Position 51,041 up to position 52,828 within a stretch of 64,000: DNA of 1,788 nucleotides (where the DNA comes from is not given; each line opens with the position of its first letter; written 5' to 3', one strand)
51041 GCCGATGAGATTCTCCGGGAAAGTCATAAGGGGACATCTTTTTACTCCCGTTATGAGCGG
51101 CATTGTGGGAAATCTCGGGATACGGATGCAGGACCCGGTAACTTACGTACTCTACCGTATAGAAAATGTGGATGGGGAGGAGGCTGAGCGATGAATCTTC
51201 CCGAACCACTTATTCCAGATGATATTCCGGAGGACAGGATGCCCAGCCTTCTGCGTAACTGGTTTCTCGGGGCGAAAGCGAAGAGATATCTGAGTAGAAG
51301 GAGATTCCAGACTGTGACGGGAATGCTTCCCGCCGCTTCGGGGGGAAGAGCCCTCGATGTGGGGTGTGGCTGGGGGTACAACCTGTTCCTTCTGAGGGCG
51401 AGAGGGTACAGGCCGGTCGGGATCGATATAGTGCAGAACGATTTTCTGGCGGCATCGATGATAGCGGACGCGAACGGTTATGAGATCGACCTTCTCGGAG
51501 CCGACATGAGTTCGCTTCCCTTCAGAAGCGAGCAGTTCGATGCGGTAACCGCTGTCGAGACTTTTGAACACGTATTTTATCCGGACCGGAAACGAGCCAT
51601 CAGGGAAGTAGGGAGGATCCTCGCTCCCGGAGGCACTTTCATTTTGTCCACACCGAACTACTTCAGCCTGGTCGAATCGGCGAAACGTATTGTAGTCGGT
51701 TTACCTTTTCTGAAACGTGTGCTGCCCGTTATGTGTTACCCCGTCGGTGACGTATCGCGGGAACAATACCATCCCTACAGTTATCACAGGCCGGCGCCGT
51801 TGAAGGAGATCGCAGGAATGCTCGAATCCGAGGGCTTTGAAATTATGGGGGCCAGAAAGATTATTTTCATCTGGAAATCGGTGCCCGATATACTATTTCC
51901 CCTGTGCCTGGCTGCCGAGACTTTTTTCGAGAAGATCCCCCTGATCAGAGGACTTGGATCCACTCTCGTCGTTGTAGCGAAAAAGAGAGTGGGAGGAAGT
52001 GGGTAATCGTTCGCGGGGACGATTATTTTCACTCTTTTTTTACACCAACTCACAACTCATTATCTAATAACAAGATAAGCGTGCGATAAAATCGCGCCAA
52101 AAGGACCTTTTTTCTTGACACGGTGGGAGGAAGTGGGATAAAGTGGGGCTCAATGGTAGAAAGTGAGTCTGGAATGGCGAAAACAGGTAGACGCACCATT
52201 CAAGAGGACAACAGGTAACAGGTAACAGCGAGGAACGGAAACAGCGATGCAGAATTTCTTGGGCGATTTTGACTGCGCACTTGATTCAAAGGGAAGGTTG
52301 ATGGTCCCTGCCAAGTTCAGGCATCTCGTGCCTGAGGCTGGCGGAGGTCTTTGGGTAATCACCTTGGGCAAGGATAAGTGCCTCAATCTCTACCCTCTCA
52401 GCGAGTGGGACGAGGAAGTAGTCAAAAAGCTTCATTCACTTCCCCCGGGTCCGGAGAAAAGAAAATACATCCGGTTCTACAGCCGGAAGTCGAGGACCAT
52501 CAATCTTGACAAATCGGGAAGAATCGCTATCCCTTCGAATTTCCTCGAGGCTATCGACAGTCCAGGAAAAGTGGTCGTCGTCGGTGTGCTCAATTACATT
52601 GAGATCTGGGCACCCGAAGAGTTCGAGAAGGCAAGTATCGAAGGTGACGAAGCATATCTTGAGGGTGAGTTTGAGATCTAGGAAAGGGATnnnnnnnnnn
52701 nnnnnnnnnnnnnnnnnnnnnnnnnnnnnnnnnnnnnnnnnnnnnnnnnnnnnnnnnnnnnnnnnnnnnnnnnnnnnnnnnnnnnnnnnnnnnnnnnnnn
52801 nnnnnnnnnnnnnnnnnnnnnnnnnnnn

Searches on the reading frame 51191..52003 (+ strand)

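Call 65: search_protein_families(library=pfam, proteins=[window:51191-52003:+], max_evalue=0.00001)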
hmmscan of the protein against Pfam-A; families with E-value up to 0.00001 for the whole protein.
window:51191-52003:+ (271 aa): 7 families
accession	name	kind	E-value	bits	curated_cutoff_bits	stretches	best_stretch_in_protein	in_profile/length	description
PF08241.18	Methyltransf_11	-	2.6e-21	76.5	21.2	1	55-152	1-95/95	Methyltransferase domain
PF13649.12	Methyltransf_25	-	3.3e-19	69.8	27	1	55-148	2-97/97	Methyltransferase domain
PF13489.12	Methyltransf_23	-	4.6e-15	56.2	27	1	36-162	7-124/164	Methyltransferase domain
PF08242.18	Methyltransf_12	-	9.1e-13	49.2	30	1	55-150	1-98/98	Methyltransferase domain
PF13847.12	Methyltransf_31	-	8.3e-12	45.4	27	1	50-156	3-113/145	Methyltransferase domain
PF02353.26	CMAS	-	1.9e-08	34.4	27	1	39-154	51-166/273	Mycolic acid cyclopropane synthetase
PF01209.24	Ubie_methyltran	-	7.3e-08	32.5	20.1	1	48-219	45-216/233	ubiE/COQ5 methyltransferase family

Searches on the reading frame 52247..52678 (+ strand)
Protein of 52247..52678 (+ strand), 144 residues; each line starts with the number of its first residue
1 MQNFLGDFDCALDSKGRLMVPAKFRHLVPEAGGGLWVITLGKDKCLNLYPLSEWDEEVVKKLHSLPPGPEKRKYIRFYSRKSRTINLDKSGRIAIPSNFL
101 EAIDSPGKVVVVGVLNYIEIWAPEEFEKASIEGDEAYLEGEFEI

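Call 3: search_protein_families(library=pfam, proteins=[window:52247-52678:+], max_evalue=1)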
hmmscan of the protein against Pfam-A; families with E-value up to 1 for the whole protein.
window:52247-52678:+ (144 aa): 2 families
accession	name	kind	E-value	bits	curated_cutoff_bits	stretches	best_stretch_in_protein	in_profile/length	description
PF02381.23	MraZ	-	6.8e-25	87.3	23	2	84-130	7-53/72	MraZ protein, putative antitoxin-like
PF09558.15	DUF2375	-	0.056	13.9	27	0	12-26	30-44/69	Protein of unknown function (DUF2375)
